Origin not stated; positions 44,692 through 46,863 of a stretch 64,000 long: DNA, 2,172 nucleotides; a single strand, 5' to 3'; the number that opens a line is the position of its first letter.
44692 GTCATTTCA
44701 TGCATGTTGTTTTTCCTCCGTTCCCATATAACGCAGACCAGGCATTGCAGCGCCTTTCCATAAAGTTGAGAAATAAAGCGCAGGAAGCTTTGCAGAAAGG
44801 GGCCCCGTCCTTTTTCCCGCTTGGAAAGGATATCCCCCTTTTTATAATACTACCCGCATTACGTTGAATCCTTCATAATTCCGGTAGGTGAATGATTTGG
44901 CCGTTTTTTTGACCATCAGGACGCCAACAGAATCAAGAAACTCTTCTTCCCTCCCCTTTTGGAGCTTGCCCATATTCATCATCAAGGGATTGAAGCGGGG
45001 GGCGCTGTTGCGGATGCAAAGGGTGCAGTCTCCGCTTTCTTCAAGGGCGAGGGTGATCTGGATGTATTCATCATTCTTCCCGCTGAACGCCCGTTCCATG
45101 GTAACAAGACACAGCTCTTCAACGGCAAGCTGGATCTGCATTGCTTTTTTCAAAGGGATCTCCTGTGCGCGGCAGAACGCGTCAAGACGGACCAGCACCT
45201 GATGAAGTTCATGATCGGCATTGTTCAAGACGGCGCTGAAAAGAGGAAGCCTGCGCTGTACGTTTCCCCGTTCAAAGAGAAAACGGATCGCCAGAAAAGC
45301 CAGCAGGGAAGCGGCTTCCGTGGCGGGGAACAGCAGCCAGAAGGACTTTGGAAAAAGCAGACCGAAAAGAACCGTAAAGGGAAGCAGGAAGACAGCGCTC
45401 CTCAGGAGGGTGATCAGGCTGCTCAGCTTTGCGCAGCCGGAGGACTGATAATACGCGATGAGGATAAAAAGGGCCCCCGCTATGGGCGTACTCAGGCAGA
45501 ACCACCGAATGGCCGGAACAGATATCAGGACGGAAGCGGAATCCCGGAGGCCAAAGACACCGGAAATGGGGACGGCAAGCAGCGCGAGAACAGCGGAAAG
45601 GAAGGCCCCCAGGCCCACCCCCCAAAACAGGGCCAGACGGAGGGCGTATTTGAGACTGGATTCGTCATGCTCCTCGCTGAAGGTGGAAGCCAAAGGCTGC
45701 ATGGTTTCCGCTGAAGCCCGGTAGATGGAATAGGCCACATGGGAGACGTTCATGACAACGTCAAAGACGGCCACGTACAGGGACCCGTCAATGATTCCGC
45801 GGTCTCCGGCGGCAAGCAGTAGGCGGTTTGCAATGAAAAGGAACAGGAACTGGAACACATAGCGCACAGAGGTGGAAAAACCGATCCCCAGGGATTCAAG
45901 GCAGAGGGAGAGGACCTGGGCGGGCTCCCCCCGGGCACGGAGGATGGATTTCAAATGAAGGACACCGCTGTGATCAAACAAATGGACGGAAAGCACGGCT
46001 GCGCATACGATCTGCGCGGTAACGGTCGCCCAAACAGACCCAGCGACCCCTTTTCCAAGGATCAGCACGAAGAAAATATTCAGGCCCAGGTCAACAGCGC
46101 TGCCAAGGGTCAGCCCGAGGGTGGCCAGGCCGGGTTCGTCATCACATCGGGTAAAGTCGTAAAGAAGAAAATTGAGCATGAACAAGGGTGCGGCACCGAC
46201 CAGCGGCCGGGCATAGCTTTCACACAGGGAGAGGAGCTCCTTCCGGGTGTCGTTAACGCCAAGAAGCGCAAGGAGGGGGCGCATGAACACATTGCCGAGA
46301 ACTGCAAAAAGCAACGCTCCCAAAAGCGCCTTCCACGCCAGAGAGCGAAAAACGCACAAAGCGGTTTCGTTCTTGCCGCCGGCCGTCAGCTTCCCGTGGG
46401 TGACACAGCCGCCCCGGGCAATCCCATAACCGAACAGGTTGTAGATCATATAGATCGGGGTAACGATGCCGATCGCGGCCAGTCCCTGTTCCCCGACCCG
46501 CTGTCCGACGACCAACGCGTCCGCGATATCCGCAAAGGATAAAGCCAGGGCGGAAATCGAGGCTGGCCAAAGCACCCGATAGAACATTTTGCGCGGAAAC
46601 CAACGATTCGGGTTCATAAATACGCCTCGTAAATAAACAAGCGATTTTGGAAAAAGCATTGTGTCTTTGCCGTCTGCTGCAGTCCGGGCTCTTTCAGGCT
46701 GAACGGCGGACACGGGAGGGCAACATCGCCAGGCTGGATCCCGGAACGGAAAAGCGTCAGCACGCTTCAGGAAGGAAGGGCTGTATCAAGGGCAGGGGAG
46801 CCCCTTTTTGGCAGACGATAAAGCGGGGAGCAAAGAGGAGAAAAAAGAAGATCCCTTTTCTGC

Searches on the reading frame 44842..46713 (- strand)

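Call 57: search_protein_families(library=pfam, proteins=[window:44842-46713:-])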
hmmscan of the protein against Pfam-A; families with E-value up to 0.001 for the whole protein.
window:44842-46713:- (623 aa): 2 families
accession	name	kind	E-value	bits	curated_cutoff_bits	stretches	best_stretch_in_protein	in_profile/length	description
PF01554.23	MatE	-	3.5e-18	66.3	24.9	2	50-193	1-140/161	MatE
PF13581.12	HATPase_c_2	-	6.3e-09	36.4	27.4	1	502-620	7-124/127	Histidine kinase-like ATPase domain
